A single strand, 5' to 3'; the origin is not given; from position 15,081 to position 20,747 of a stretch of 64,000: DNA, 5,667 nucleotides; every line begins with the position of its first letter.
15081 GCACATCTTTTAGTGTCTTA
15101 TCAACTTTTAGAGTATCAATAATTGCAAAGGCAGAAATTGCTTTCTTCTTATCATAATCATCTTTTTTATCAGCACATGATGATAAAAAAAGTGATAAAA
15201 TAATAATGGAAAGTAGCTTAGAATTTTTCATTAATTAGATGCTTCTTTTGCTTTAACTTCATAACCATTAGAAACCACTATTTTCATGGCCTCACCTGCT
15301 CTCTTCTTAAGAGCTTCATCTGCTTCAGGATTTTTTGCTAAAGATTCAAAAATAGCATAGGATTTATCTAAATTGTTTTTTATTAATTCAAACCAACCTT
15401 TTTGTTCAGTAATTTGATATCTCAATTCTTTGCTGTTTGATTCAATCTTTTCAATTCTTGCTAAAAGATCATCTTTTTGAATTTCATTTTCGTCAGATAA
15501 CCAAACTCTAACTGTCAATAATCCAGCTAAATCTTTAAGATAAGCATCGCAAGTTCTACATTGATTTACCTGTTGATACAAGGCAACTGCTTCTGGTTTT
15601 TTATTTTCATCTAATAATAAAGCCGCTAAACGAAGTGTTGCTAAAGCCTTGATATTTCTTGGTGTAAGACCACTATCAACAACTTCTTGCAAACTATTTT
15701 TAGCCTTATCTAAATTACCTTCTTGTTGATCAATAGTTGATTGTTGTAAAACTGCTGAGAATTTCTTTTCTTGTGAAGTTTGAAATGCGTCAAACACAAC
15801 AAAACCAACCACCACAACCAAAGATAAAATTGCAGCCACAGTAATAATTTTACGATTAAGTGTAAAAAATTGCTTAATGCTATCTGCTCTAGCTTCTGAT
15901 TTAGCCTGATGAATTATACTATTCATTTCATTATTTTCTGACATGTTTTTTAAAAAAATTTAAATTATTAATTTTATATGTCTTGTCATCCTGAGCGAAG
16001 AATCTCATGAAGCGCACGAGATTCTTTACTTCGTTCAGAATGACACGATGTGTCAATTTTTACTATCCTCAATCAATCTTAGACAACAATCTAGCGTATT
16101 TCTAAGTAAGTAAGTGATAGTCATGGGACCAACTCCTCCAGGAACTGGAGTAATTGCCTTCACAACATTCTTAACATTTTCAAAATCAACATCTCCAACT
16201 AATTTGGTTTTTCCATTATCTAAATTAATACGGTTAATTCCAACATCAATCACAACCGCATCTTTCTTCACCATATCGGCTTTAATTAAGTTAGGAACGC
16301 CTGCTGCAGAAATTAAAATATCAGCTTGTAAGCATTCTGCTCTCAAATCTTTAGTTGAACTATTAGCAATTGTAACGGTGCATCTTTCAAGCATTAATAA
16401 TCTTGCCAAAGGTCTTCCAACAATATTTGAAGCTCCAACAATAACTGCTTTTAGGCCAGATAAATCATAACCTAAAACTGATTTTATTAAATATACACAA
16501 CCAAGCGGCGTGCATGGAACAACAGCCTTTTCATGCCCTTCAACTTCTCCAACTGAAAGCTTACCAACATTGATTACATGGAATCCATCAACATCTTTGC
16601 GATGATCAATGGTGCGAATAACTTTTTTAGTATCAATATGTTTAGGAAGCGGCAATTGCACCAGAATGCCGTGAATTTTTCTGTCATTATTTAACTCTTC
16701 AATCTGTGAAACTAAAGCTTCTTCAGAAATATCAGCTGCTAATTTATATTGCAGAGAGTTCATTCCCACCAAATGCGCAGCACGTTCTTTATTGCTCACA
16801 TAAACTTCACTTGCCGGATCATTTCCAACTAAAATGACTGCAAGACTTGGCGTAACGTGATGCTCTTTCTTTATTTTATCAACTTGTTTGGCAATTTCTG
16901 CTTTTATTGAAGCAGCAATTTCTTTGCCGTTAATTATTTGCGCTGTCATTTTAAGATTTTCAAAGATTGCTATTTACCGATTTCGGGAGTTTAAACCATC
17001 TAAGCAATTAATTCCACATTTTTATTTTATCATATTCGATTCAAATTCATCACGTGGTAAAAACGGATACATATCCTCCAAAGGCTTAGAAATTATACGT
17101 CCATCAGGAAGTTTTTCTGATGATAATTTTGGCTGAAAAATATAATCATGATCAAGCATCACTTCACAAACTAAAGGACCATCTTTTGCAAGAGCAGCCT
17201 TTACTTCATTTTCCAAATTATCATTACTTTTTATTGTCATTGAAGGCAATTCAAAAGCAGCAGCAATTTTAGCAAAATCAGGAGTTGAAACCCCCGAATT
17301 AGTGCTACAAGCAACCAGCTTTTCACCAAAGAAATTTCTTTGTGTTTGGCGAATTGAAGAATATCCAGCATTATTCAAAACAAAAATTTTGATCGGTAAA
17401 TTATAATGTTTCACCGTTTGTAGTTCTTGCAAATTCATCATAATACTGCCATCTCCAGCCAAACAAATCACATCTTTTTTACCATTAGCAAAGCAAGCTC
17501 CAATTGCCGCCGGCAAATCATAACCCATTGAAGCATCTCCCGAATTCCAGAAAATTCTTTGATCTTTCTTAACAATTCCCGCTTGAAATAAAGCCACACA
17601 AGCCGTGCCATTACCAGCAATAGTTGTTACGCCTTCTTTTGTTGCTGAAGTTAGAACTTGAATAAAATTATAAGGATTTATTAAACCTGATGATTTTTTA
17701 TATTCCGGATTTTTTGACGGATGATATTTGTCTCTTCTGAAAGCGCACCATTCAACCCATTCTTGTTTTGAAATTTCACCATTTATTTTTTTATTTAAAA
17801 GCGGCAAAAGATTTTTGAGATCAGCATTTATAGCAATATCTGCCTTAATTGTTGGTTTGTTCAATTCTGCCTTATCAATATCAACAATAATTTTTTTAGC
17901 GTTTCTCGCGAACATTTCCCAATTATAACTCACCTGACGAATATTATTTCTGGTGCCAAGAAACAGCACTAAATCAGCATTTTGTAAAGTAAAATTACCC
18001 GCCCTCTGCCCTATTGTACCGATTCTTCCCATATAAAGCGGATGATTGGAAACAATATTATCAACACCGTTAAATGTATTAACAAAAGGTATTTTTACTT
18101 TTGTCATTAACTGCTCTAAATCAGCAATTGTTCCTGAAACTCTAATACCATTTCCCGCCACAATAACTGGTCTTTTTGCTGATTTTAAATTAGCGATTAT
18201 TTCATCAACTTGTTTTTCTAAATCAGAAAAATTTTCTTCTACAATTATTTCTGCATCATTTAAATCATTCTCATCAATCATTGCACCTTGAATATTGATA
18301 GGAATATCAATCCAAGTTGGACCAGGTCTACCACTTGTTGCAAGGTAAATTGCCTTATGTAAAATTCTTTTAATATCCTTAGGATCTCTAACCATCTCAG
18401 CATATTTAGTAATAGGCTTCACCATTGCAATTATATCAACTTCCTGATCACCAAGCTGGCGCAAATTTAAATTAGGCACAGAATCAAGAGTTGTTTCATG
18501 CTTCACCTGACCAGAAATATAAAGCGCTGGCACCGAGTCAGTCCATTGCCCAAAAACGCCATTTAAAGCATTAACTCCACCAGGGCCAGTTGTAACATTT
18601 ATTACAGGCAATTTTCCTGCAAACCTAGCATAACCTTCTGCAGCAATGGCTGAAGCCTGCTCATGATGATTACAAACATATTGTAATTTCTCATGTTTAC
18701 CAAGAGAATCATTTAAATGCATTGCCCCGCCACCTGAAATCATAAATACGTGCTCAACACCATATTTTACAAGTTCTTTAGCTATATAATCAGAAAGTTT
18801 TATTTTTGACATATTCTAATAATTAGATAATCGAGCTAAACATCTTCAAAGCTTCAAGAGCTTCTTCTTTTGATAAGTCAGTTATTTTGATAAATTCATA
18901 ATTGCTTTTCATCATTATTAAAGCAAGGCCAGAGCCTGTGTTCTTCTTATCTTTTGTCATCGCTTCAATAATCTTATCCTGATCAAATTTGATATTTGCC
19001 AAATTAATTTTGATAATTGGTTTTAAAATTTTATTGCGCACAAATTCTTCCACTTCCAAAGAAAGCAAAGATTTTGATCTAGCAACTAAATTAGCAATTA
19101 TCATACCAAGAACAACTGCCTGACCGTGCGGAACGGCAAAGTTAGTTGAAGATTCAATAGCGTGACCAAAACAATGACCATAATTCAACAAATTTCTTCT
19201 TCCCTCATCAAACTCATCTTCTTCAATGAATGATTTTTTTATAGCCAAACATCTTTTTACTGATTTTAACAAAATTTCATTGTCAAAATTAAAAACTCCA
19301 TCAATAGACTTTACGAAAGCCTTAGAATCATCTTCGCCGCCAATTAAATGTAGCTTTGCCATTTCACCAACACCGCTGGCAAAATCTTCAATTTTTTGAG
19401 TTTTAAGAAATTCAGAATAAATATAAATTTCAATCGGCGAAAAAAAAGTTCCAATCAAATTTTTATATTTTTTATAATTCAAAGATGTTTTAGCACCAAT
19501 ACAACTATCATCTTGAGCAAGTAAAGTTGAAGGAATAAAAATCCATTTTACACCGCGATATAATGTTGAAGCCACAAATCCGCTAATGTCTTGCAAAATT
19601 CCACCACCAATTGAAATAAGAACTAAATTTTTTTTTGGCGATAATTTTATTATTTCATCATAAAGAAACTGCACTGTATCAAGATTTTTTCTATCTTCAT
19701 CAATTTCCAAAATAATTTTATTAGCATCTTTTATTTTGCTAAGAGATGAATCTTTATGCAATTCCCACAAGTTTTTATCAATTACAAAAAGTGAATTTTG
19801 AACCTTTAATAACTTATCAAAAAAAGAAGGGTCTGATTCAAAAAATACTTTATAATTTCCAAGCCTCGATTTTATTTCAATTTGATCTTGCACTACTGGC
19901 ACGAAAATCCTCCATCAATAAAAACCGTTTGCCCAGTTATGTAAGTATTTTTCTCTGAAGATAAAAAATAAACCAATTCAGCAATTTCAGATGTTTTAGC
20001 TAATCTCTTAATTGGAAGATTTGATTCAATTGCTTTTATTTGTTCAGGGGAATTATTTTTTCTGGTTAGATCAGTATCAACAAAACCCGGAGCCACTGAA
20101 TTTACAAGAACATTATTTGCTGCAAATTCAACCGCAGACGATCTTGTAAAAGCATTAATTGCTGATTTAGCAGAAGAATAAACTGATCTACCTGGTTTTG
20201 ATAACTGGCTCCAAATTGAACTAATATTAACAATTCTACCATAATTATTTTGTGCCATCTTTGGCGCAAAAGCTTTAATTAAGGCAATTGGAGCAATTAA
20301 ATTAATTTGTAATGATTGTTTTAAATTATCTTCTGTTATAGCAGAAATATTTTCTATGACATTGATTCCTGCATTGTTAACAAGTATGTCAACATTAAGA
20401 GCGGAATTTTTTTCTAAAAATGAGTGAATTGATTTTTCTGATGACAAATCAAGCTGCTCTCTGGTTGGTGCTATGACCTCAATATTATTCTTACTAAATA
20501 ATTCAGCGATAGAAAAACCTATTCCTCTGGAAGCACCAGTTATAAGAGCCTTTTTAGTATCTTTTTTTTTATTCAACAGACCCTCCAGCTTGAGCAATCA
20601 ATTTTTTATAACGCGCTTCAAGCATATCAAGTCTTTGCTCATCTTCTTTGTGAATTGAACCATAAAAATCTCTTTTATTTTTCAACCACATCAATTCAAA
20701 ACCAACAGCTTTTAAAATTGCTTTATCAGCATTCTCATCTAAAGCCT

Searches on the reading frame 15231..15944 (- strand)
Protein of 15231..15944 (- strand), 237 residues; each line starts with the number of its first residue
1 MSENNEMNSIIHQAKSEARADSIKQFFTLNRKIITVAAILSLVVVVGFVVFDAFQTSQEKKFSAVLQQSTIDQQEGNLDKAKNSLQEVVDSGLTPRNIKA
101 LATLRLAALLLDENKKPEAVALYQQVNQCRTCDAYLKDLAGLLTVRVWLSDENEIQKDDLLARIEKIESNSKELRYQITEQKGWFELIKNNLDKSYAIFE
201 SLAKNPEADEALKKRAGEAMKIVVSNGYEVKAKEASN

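Call 11: search_protein_families(library=pfam, proteins=[window:15231-15944:-], max_evalue=0.001)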
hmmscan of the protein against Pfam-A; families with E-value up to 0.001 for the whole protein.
window:15231-15944:- (237 aa): 1 family
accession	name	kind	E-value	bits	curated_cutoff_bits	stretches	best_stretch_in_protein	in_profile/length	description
PF09976.15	TPR_21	-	6.3e-11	42.8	25.5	1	64-128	78-141/193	Tetratricopeptide repeat-like domain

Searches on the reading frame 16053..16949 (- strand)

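Call 11: search_protein_families(library=pfam, proteins=[window:16053-16949:-], max_evalue=0.001)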
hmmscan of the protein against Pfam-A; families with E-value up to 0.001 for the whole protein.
window:16053-16949:- (298 aa): 2 families
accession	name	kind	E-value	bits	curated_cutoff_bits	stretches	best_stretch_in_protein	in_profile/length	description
PF02882.25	THF_DHG_CYH_C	-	1.2e-60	203.9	27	1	124-289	1-156/160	Tetrahydrofolate dehydrogenase/cyclohydrolase, NAD(P)-binding domain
PF00763.28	THF_DHG_CYH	-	1.4e-42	145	32.8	1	6-121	1-115/115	Tetrahydrofolate dehydrogenase/cyclohydrolase, catalytic domain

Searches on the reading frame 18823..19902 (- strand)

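Call 11: search_protein_families(library=pfam, proteins=[window:18823-19902:-], max_evalue=0.001)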
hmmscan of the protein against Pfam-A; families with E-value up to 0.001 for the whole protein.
window:18823-19902:- (359 aa): 2 families
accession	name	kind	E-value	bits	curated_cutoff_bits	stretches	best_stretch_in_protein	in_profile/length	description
PF01761.26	DHQ_synthase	-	1.5e-31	108.8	24.2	1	63-174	2-113/115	3-dehydroquinate synthase N-terminal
PF24621.2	DHQS_C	-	4.2e-31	108.3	27.6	1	177-321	1-144/144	3-dehydroquinate synthase C-terminal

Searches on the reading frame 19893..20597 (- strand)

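Call 11: search_protein_families(library=pfam, proteins=[window:19893-20597:-], max_evalue=0.001)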
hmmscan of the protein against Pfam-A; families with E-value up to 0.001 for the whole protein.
window:19893-20597:- (234 aa): 7 families
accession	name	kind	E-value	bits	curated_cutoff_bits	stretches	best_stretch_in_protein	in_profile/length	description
PF13561.12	adh_short_C2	-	3.9e-47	161.3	27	1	48-232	49-236/236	Enoyl-(Acyl carrier protein) reductase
PF00106.31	adh_short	-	2.8e-41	141.6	26.6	2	48-184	55-193/195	short chain dehydrogenase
PF23441.1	SDR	-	5.4e-07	29.7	27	1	69-230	91-254/258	SDR-like rossmann domain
PF04321.23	RmlD_sub_bind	-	1.2e-06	28.2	27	1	16-109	2-88/287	RmlD substrate binding domain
PF08643.16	DUF1776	-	5.5e-05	23.2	25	1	83-193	107-218/294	Fungal family of unknown function (DUF1776)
PF08659.16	KR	-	8e-05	23.1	22.6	0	48-153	59-162/180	KR domain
PF01370.27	Epimerase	-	0.00023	21.1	20.9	1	17-204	1-207/240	NAD dependent epimerase/dehydratase family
